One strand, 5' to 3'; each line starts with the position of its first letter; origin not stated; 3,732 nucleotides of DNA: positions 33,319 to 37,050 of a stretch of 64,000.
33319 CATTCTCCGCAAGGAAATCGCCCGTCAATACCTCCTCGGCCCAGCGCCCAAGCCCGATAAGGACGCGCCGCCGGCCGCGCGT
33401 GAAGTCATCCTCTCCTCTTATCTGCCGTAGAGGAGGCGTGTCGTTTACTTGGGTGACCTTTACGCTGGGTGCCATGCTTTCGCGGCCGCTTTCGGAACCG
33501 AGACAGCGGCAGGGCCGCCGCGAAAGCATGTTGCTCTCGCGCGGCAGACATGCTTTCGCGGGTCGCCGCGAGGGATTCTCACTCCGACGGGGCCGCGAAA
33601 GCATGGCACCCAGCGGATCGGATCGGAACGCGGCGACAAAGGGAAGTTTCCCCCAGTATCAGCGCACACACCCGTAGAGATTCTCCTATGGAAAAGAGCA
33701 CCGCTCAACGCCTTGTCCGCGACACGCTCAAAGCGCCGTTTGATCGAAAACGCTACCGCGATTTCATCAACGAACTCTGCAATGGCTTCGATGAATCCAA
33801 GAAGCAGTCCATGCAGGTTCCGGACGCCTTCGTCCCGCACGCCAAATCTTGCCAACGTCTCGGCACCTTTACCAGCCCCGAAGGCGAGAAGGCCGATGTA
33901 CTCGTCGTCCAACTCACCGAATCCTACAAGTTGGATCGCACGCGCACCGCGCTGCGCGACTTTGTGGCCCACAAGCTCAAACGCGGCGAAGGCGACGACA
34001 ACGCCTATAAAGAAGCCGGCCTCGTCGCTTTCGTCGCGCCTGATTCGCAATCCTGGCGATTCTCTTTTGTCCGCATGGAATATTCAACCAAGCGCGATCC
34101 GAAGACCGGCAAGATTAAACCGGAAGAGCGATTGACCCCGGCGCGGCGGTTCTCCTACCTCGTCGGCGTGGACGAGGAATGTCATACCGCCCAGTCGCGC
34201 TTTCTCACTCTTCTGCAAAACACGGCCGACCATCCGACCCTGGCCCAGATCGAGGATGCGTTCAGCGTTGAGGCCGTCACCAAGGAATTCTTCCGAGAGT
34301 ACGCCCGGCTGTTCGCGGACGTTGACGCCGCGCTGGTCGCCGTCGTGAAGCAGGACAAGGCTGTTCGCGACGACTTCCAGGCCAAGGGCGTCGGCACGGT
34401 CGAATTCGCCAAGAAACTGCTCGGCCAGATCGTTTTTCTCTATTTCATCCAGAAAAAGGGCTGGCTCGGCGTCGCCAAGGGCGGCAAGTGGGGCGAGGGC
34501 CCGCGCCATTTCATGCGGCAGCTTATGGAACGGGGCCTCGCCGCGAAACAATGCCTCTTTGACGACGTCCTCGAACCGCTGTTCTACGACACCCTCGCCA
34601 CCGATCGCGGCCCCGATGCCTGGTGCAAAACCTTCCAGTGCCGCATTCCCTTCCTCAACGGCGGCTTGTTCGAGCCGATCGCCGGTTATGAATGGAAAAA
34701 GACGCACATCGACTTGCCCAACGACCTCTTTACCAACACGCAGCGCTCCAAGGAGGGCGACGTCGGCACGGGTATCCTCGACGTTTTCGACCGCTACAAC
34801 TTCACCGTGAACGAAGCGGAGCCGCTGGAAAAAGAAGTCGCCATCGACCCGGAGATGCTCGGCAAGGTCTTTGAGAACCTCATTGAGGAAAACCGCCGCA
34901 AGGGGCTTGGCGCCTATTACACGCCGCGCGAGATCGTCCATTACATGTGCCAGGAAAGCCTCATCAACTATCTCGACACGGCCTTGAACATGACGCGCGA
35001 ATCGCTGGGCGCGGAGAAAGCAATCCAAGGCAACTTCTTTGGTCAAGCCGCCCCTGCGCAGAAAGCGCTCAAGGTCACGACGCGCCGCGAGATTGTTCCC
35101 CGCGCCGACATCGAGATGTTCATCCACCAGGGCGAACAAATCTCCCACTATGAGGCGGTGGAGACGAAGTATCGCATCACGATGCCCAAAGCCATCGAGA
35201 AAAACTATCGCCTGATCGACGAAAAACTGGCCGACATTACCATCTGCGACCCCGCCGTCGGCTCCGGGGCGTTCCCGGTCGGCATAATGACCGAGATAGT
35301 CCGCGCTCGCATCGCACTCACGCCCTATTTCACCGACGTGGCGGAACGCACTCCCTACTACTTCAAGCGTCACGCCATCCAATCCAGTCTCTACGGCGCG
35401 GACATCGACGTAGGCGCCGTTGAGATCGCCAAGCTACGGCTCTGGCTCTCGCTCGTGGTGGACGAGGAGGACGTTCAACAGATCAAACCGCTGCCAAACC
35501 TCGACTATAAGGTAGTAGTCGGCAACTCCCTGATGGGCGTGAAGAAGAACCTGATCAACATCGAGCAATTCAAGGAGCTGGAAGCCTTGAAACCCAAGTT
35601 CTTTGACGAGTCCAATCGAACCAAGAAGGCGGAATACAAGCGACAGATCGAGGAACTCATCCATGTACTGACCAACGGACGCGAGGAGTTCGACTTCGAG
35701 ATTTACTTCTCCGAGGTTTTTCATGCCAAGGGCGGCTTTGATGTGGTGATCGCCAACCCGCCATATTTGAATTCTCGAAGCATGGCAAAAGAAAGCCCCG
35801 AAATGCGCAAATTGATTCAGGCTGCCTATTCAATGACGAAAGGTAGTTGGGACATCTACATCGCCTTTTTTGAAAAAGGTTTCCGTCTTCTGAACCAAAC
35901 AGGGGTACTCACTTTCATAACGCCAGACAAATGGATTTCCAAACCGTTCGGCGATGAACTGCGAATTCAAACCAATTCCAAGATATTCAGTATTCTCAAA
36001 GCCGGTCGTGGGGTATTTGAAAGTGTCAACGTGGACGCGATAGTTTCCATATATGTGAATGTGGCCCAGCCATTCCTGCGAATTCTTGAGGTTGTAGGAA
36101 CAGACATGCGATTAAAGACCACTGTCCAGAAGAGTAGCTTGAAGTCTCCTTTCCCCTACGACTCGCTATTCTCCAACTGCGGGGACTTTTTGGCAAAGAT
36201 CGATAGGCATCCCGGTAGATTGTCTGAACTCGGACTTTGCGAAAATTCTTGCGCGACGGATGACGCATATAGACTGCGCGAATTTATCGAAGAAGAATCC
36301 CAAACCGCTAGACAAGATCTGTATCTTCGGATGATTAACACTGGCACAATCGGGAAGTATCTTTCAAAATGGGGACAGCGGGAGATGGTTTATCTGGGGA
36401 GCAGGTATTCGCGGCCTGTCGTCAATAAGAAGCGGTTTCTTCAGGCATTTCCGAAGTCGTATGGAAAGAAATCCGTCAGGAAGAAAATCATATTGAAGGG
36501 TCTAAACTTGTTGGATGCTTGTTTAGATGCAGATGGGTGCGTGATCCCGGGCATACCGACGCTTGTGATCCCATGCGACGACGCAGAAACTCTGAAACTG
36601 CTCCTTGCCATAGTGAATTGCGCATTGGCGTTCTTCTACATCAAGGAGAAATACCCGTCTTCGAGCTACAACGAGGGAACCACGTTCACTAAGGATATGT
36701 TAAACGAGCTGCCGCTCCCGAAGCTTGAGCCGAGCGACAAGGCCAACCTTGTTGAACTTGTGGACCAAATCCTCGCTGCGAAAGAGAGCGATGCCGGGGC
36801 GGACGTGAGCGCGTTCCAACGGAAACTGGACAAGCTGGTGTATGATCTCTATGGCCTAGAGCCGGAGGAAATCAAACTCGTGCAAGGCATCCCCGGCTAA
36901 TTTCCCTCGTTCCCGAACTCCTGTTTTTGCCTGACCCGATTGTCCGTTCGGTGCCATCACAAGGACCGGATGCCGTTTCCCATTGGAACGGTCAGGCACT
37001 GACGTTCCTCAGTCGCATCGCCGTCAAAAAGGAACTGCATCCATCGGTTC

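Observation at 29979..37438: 7.4-kb PLD-SNF2 helicase-nuclease plus N6-adenine methylase cassette bracketed by a duplicated 3' end of the AAA ATPase gene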

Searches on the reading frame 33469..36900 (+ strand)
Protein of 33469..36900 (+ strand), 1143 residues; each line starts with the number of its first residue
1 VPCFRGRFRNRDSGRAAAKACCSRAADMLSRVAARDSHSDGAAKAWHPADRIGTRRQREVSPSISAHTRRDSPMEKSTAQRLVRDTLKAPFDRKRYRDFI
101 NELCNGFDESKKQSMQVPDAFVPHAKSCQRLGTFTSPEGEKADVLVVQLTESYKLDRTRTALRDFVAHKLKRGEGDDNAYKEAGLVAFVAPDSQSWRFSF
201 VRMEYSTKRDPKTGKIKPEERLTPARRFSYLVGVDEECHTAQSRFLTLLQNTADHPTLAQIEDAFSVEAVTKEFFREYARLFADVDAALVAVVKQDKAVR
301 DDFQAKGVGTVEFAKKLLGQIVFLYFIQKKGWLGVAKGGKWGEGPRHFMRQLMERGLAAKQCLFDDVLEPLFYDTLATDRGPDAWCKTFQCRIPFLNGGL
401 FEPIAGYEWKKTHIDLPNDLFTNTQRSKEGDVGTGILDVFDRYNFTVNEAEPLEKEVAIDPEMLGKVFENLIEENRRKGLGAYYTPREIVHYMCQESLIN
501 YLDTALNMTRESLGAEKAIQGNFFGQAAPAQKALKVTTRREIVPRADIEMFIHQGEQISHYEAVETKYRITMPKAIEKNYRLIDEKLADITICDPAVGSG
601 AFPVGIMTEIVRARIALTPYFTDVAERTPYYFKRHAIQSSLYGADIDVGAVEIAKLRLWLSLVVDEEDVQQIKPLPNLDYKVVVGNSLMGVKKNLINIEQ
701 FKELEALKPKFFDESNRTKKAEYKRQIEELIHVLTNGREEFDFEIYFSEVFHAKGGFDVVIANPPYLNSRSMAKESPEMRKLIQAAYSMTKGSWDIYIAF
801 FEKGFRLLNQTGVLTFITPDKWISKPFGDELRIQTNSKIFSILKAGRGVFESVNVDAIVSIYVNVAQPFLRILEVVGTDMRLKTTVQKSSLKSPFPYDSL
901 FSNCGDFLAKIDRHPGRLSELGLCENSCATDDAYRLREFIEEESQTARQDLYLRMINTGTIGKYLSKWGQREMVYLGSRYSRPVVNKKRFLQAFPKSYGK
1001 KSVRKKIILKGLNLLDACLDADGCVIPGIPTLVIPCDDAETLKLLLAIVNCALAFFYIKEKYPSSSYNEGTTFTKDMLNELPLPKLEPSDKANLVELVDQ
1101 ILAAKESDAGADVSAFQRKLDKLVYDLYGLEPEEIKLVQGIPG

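Call 9: search_protein_families(library=pfam, proteins=[window:33469-36900:+], max_evalue=0.01)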
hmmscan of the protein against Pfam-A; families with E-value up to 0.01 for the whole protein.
window:33469-36900:+ (1143 aa): 4 families
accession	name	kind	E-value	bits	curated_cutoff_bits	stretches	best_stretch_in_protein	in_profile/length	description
PF07669.17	Eco57I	-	2.1e-35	122.8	25.3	1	640-842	2-162/171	Eco57I restriction-modification methylase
PF02384.22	N6_Mtase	-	1.2e-07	31.8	20.4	0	462-494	4-39/311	N-6 DNA Methylase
PF20473.4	MmeI_Mtase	-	1.4e-07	31.4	27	1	580-817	11-197/259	MmeI, DNA-methyltransferase domain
PF01170.24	UPF0020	-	1.9e-06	28.2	22.3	0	589-713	29-150/197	RMKL-like, methyltransferase domain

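Call 13: search_protein_families(library=padloc, proteins=[window:33469-36900:+], max_evalue=0.001)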
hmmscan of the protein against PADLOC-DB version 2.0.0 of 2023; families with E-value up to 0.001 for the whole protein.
window:33469-36900:+ (1143 aa): 56 families (the best 25 are shown)
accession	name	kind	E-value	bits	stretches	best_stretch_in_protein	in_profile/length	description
PDLC03596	REase_MTase_IIG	-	6.8e-233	774.1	2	74-861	1-816/1148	Type IIG restriction enzyme-methyltransferase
PDLC03601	REase_MTase_IIG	-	5e-63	211.4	3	259-507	196-412/1110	Type IIG restriction enzyme-methyltransferase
PDLC03612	REase_MTase_IIG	-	2.2e-56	189.8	4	1033-1139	1134-1244/1247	Type IIG restriction enzyme-methyltransferase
PDLC02643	DrmMI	-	8.4e-28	94.8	2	701-818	810-932/1347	DrmMI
PDLC03604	REase_MTase_IIG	-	1.7e-26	90.6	1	631-846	441-628/1011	Type IIG restriction enzyme-methyltransferase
PDLC03609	REase_MTase_IIG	-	5.7e-26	88.6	2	736-861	538-656/1066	Type IIG restriction enzyme-methyltransferase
PDLC03629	REase_MTase_IIG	-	1e-22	77.9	1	569-852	419-676/1182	Type IIG restriction enzyme-methyltransferase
PDLC03628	REase_MTase_IIG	-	4.2e-22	76.1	2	260-505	151-362/1100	Type IIG restriction enzyme-methyltransferase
PDLC02638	DrmMI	-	3.2e-20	69.9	2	738-817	853-933/935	DrmMI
PDLC03335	MTase_II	-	2e-19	67.7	1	747-838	186-277/607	Type II methyltransferase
PDLC02646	DrmMI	-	2.5e-18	63.6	2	631-743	44-150/792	DrmMI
PDLC03348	MTase_II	-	8.1e-18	62.3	2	1031-1139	610-709/727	Type II methyltransferase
PDLC02521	PglX|PglXI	-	2.6e-17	60.1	1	484-864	248-585/1174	PglX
PDLC02529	PglX|PglXI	-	2.6e-15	53.2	1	586-831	225-433/1189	PglX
PDLC03235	MTase_II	-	8.2e-15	52.6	1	727-865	219-356/648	Type II methyltransferase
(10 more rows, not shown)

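Call 14: search_protein_families(library=ncbifam, proteins=[window:33469-36900:+], max_evalue=0.001)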
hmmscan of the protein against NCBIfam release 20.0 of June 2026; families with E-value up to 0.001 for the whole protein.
window:33469-36900:+ (1143 aa): 8 families
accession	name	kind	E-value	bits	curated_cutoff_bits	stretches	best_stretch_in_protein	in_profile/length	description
NF033452.1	BREX_1_MTaseX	exception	3.4e-20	71.5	500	2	756-866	507-614/1210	BREX-1 system adenine-specific DNA-methyltransferase PglX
NF033451.1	BREX_2_MTaseX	equivalog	1.1e-14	53.2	400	1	586-831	221-434/1185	BREX-2 system adenine-specific DNA-methyltransferase PglX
NF033455.1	BREX_6_MTaseX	exception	2.7e-12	45.1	900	1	754-864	552-657/1319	BREX-6 system adenine-specific DNA-methyltransferase PglX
TIGR02987.1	met_A_Alw26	exception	8.2e-08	31.4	353.5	0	588-786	31-142/523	Alw26I/Eco31I/Esp3I family type II restriction adenine-specific DNA-methyltransferase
TIGR03534.1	RF_mod_PrmC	equivalog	8.4e-07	28.7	199.1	1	747-816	144-217/253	peptide chain release factor N(5)-glutamine methyltransferase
TIGR03533.1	L3_gln_methyl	equivalog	0.00017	21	229.7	0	748-815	179-248/284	50S ribosomal protein L3 N(5)-glutamine methyltransferase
TIGR00536.1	hemK_fam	subfamily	0.00018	20.7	115.5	0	745-781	169-207/286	HemK family protein methyltransferase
NF033454.1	BREX_5_MTaseX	exception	0.00079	17.1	900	0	757-827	503-567/1404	BREX-5 system adenine-specific DNA-methyltransferase PglX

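Call 34: search_solved_structures(query=window:33688-36900:+, max_evalue=0.001)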
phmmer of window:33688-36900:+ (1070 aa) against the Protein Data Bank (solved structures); distinct sequences matched with E-value up to 0.001: 7.
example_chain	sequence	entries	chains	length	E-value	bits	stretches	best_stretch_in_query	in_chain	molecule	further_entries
7lni_A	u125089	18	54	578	9.9e-13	50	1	683-789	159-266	Site-specific DNA-methyltransferase (adenine-specific)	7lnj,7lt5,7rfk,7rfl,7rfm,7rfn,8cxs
8cxz_A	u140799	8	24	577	1e-12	50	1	683-789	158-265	Site-specific DNA-methyltransferase (adenine-specific)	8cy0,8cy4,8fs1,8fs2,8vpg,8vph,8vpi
1g38_A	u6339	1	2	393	9e-07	30.3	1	683-751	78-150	MODIFICATION METHYLASE TAQI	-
1aqi_A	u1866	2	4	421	9.7e-07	30.2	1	683-751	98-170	ADENINE-N6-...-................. TAQI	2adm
2ibs_A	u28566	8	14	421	9.9e-07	30.2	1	683-751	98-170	Modification methylase TaqI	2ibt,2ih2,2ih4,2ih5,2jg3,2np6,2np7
1aqj_A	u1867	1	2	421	9.9e-07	30.2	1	683-751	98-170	ADENINE-N6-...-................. TAQI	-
7qw5_A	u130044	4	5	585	1.2e-05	26.6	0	684-777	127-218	Modification methylase BseCI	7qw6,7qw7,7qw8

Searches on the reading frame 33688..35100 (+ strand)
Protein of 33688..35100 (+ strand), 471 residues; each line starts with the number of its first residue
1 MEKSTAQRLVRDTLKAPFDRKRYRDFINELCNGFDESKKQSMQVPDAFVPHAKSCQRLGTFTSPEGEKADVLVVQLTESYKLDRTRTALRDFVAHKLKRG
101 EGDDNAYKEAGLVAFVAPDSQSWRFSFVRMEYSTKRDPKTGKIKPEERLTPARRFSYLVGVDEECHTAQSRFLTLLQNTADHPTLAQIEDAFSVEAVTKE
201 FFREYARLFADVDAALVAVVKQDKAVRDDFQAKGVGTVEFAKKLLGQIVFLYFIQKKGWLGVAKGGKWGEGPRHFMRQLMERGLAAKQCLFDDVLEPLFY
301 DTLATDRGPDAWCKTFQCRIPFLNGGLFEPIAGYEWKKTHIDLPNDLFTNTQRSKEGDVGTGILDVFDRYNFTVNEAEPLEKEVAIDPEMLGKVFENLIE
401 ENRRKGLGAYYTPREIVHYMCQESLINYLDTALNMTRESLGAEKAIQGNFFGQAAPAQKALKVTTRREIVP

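Call 61: search_protein_families(library=pfam, proteins=[window:33688-35100:+], max_evalue=1)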
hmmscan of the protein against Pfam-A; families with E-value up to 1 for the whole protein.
window:33688-35100:+ (471 aa): 1 family
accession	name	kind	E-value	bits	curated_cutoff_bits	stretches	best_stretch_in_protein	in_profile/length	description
PF02384.22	N6_Mtase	-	0.039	13.7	20.4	1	389-421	4-39/311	N-6 DNA Methylase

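Call 62: find_homologous_proteins(query=window:33688-35097:+, max_evalue=0.00001)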
Query window:33688-35097:+ (470 aa): 2818 proteins with E <= 0.00001 among 8000 candidates; the best 120 are listed.
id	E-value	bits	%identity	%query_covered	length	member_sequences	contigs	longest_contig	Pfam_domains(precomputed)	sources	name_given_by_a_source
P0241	1.2e-245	833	78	98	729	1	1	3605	PF02384.23,PF07669.18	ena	-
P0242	7.7e-242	821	81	94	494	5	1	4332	-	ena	-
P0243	1.0e-241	821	78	98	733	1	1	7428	PF02384.23,PF07669.18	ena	-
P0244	1.3e-240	817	81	92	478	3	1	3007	-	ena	-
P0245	1.6e-239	813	80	94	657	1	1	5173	PF02384.23,PF07669.18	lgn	-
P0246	2.4e-237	806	79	94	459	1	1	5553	-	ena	-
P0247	9.3e-235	798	79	92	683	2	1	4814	PF02384.23,PF07669.18,PF20473.5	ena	-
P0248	2.8e-233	793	79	93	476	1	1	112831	-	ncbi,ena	-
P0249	3.1e-232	789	78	92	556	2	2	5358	-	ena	-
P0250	3.7e-232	789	78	93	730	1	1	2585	PF02384.23,PF07669.18,PF20473.5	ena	-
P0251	1.0e-231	788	77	94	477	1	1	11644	-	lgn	-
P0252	2.9e-231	786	74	99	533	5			-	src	-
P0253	1.0e-230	784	77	94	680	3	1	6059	PF02384.23,PF07669.18,PF20473.5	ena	-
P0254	1.7e-229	780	77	94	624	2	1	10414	PF02384.23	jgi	jgi:hypothetical protein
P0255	3.4e-229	779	81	88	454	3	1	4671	-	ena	-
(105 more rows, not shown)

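Call 70: predict_structure(alignment_id=A2)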
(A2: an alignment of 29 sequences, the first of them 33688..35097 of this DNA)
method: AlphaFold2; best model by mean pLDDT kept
length: 470 residues; sequences in the alignment: 29
mean_pLDDT: 67.8   pTM: 0.65
mean pLDDT of the five models: 67.8, 63.1, 63.0, 62.5, 58.2
residues with pLDDT >= 90: 74; 70-90: 197; 50-70: 79; < 50: 120
segments of 3 or more residues with pLDDT < 50: 146-150, 154-165, 324-326, 373-470
pLDDT, mean of each block of 10 residues (from residue 1): 84 87 93 91 90 94 92 92 75 78 63 91 84 64 53 48 53 80 87 71 79 90 89 83 76 74 70 77 79 75 60 70 53 63 82 75 80 41 40 41 43 40 31 31 23 24 25
secondary structure, 60 per line:
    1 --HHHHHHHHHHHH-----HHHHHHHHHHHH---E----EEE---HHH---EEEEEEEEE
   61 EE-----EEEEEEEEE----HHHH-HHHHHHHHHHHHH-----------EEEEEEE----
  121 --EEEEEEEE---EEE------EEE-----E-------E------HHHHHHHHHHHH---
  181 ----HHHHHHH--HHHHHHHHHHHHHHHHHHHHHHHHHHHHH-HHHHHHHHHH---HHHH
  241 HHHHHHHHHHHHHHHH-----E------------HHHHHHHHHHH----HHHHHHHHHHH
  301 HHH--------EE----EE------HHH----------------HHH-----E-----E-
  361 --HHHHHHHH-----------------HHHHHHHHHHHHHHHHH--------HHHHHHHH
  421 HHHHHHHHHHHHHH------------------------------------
elements in order: H3-14 H20-31 E40-42 E52-62 E68-76 H81-84 H86-98 E110-116 E123-130 E134-136 E143-145 H166-177 H185-191 H194-222 H224-233 H237-256 H275-285 H290-303 H363-370 H388-404 H413-434

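Call 73: fold_search(model_id=the predicted structure, library=pdb)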
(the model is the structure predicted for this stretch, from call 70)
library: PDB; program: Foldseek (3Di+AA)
matches with E <= 10: 519; with E <= 0.001: 0
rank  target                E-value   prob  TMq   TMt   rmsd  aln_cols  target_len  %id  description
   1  8i9r_Cy               6.0e-02  0.23  0.10  0.16  13.9       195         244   11  Cryo-EM structure of a Chaetomium thermophilum pre-60S ribosomal subunit - State 5S RNP (released 2023-05-17)
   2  6mal                  6.3e-02  0.89  0.12  0.18   5.1        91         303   15  Structure of human Nocturnin C-terminal domain (released 2018-09-05)
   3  5trc_B                6.7e-02  0.33  0.13  0.15  14.2       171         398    8  Crystal structure of phosphorylated AC3-AC5 domains of yeast acetyl-CoA carboxylase (released 2016-12-07)
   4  5cw3_D                9.8e-02  0.11  0.07  0.12  22.1       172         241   14  Structure of CfBRCC36-CfKIAA0157 complex (Zn Edge) (released 2015-09-16)
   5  8pv1_Cf               1.3e-01  0.25  0.08  0.13  11.4       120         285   12  Chaetomium thermophilum pre-60S State 6 - pre-5S rotation - L1 intermediate - composite structure (released 2023-11-15)
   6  6bt2_B                1.5e-01  0.75  0.12  0.19   5.1        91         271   15  Structure of the human Nocturnin catalytic domain with bound sulfate anion (released 2018-05-16)
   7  6bt1                  1.6e-01  0.75  0.12  0.18   5.1        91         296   15  Structure of the human Nocturnin catalytic domain (released 2018-05-16)
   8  3n7z_A                1.6e-01  0.28  0.12  0.14  10.8       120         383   12  Crystal structure of acetyltransferase from Bacillus anthracis (released 2010-06-16)
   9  3n7z_B                1.6e-01  0.28  0.13  0.15  10.8       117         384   13  Crystal structure of acetyltransferase from Bacillus anthracis (released 2010-06-16)
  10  6bt2_A                1.8e-01  0.72  0.12  0.19   5.2        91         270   15  Structure of the human Nocturnin catalytic domain with bound sulfate anion (released 2018-05-16)
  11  5cs4_B                1.9e-01  0.23  0.15  0.17   8.1       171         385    7  Crystal structure of domains AC3-AC5 of yeast acetyl-CoA carboxylase (released 2015-10-28)
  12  8fl0_ND               1.9e-01  0.18  0.09  0.14  10.6       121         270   18  Human nucleolar pre-60S ribosomal subunit (State H) (released 2023-07-12)
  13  8hp0_A                2.1e-01  0.13  0.10  0.14  15.5       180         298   16  Crystal structure of meso-diaminopimelate dehydrogenase from Prevotella timonensis (released 2023-12-13)
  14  8r6y_A                2.2e-01  0.08  0.12  0.04  30.4       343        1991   12  Structure of the SFTSV L protein stalled in a transcription-specific early elongation state with bound capped RNA [TRA (released 2024-04-24)
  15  9qiw_CJ               2.4e-01  0.18  0.09  0.14  10.1       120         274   16  Human pre-60S - State 3 (released 2025-04-30)
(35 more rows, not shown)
